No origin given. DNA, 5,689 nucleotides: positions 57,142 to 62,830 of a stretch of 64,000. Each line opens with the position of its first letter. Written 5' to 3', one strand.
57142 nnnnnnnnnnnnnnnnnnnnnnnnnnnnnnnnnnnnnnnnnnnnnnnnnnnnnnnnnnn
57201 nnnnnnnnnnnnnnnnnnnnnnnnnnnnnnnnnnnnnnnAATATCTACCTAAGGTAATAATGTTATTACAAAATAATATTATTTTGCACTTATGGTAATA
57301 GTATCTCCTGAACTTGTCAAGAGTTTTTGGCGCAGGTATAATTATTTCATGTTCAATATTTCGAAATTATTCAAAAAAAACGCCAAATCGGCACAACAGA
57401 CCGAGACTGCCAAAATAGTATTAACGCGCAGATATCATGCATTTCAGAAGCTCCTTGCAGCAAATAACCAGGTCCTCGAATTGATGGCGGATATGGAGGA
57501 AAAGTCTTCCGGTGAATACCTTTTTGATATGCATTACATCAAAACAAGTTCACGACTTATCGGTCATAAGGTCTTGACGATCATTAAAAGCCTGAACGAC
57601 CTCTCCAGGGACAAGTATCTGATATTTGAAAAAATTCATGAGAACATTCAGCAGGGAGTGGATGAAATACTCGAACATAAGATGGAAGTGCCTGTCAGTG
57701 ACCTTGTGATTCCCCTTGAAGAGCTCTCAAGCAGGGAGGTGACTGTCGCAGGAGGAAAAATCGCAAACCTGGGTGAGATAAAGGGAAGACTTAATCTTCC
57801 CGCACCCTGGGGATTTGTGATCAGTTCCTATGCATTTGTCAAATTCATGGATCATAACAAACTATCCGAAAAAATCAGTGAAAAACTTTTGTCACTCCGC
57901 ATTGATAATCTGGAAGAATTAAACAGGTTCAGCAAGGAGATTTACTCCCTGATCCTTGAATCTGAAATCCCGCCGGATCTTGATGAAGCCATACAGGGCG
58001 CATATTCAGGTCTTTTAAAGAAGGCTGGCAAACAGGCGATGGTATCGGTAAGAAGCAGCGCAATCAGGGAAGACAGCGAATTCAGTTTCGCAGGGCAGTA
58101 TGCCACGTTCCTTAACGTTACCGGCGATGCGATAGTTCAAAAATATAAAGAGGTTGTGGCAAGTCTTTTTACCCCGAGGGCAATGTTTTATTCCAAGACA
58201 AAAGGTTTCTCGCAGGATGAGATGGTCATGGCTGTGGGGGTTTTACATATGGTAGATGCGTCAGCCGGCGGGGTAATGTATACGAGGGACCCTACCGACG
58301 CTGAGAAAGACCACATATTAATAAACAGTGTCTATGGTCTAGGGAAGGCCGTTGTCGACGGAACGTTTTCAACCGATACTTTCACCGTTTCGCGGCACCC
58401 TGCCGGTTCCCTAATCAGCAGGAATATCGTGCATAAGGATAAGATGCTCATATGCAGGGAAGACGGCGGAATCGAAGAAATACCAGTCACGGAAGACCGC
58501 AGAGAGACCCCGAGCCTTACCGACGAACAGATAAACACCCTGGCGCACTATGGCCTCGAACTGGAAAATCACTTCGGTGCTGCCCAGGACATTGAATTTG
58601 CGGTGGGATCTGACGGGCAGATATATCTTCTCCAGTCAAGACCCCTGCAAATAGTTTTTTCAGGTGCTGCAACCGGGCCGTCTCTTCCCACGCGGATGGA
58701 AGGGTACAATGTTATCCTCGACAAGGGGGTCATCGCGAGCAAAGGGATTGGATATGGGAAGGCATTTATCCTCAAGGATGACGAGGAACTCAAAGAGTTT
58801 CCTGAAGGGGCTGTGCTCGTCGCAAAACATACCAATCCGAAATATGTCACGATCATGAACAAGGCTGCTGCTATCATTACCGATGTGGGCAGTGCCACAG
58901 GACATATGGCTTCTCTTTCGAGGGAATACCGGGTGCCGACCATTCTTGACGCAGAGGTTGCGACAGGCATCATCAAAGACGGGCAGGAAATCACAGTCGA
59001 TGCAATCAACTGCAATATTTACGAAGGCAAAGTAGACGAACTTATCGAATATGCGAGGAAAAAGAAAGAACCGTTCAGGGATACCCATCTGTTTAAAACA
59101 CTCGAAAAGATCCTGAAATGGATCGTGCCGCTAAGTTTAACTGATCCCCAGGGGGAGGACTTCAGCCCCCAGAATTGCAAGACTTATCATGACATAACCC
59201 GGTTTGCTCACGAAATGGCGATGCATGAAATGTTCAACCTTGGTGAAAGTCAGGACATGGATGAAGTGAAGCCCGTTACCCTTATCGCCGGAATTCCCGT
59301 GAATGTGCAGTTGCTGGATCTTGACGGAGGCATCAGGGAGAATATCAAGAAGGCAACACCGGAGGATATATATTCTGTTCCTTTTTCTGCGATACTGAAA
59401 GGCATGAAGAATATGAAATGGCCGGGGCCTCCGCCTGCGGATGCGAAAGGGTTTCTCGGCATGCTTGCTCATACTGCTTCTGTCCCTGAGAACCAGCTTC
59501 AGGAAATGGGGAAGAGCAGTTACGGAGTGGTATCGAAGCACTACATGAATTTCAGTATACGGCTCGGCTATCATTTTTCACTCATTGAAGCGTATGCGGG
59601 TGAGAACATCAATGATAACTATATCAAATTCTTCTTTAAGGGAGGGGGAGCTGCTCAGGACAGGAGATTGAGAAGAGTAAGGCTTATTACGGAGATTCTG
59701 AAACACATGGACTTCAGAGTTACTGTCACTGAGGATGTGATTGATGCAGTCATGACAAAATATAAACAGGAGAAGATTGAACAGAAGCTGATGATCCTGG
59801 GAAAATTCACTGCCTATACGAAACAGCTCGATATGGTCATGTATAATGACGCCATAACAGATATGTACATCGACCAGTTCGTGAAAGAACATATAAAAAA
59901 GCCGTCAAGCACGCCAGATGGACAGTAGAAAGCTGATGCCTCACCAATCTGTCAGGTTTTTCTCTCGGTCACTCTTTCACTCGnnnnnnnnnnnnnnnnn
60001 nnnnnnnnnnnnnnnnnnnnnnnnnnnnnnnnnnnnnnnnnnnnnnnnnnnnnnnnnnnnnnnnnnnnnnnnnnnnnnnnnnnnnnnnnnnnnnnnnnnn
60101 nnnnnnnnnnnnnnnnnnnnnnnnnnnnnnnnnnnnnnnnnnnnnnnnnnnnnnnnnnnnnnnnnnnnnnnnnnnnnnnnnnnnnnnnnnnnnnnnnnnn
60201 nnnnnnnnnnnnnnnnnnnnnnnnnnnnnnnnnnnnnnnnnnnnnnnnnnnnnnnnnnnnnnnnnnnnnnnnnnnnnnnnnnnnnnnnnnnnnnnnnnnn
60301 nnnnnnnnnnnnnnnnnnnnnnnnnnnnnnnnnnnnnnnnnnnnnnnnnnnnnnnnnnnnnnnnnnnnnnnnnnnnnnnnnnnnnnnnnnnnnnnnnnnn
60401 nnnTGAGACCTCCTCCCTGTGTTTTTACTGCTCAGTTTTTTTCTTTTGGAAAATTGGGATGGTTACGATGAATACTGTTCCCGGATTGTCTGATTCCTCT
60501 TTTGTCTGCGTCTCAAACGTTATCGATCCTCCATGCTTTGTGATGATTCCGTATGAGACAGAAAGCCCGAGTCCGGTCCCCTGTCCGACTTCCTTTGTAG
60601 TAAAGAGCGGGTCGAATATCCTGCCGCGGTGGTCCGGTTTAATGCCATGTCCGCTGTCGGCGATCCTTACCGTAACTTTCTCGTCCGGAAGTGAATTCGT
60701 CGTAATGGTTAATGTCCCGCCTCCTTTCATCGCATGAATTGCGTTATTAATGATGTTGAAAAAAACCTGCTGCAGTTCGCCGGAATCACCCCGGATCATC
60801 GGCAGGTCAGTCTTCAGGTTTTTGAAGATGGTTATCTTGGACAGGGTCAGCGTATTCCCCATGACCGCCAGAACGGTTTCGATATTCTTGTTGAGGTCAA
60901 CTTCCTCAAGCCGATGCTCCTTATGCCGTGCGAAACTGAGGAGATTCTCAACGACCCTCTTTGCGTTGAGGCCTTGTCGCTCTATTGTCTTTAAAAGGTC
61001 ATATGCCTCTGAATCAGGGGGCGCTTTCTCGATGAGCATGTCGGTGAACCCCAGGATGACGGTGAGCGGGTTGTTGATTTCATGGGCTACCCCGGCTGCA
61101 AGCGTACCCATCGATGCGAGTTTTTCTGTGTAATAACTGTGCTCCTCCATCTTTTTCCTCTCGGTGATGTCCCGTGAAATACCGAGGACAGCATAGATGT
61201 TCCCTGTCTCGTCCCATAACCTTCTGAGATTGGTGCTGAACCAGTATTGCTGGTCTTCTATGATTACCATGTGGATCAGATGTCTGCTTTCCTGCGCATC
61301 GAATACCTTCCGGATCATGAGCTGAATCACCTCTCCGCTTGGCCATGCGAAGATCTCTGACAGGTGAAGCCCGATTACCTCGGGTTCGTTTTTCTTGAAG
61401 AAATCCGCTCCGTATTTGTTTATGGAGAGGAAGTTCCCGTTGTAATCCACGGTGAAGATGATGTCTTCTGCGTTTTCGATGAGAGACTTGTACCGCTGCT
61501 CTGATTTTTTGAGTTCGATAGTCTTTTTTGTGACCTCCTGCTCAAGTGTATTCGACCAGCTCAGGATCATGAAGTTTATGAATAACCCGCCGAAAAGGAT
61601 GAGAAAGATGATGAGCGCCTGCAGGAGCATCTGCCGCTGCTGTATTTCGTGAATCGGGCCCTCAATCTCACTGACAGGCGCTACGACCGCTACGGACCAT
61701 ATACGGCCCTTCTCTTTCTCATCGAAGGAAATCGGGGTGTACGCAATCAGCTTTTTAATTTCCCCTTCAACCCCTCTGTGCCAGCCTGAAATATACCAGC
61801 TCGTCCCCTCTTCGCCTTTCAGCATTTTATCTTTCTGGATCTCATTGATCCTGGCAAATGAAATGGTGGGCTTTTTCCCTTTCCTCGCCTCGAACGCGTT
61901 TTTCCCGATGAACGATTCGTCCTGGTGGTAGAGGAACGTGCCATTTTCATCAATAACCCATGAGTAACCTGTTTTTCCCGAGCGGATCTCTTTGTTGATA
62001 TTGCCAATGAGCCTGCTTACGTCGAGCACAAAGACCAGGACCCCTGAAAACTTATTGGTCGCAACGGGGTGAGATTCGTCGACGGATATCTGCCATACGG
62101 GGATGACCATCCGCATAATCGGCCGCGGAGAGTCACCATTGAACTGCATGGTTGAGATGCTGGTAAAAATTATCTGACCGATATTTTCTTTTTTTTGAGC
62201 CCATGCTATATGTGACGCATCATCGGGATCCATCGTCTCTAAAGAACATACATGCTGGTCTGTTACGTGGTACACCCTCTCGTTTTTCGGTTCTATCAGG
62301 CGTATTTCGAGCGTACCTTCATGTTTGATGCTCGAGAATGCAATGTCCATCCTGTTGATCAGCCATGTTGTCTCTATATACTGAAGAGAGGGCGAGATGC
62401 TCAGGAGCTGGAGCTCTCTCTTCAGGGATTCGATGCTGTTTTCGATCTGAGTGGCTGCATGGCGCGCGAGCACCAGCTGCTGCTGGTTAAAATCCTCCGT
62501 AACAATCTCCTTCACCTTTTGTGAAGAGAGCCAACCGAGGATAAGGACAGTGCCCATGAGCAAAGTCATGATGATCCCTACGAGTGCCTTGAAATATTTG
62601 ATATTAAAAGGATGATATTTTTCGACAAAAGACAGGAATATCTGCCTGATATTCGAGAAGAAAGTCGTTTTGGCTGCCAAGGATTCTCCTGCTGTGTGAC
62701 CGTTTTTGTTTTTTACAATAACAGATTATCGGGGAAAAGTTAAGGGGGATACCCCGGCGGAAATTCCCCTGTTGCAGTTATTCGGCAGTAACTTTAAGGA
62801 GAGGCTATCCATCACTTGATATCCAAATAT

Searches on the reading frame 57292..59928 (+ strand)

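Call 21: search_protein_families(library=pfam, proteins=[window:57292-59928:+])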
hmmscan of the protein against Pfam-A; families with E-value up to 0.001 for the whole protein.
window:57292-59928:+ (878 aa): 2 families
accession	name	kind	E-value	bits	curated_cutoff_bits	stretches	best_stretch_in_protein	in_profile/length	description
PF01326.24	PPDK_N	-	3e-94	316.4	27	1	152-453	3-310/328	Pyruvate phosphate dikinase, AMP/ATP-binding domain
PF00391.29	PEP-utilizers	-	7.2e-20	70.8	23.1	1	503-571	1-69/72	PEP-utilising enzyme, mobile domain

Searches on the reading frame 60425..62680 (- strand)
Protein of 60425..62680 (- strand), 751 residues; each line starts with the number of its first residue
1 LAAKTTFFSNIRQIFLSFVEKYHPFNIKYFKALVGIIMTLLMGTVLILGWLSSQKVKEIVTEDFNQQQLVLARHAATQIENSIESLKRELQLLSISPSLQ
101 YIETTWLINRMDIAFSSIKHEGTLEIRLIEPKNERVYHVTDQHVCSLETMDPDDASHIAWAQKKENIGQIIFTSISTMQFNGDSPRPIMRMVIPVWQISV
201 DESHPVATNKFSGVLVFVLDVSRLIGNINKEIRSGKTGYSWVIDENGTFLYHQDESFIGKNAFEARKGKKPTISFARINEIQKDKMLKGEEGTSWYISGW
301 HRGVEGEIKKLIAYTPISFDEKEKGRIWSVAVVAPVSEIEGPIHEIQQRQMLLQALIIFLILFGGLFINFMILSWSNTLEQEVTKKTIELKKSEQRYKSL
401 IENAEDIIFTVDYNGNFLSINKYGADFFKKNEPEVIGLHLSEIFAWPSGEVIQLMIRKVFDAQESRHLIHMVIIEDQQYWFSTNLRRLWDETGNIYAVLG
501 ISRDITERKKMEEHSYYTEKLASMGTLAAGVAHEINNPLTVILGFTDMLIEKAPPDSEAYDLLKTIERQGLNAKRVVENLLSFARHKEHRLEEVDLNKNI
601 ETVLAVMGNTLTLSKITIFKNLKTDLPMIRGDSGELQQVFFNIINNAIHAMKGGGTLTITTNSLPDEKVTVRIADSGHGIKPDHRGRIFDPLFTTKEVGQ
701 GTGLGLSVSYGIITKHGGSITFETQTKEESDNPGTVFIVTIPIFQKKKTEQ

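Call 21: search_protein_families(library=pfam, proteins=[window:60425-62680:-])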
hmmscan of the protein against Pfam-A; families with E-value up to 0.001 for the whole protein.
window:60425-62680:- (751 aa): 9 families
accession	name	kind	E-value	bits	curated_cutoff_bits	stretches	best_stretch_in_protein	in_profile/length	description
PF02518.31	HATPase_c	-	3e-23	82.8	26.4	1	631-743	1-109/111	Histidine kinase-, DNA gyrase B-, and HSP90-like ATPase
PF02743.24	dCache_1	-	2.2e-20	73.7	45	1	60-332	3-239/240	Cache domain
PF00512.31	HisKA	-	2.5e-15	56.7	26.9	1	524-587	2-64/66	His Kinase A (phospho-acceptor) domain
PF08448.16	PAS_4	-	1.3e-13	51.6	23.1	1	402-509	2-109/110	PAS fold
PF13426.13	PAS_9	-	1.1e-09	39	27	1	406-507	2-103/103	PAS domain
PF00989.32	PAS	-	4e-06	27.3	22.6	1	396-505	2-113/113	PAS fold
PF14501.12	HATPase_c_5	-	6.5e-05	23.2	22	0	636-727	6-93/102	GHKL domain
PF08269.17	dCache_2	-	0.00011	21.9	26.5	1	230-289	199-255/298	Cache domain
PF17201.10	Cache_3-Cache_2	-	0.00068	19.5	27.7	0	224-269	187-239/299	Cache 3/Cache 2 fusion domain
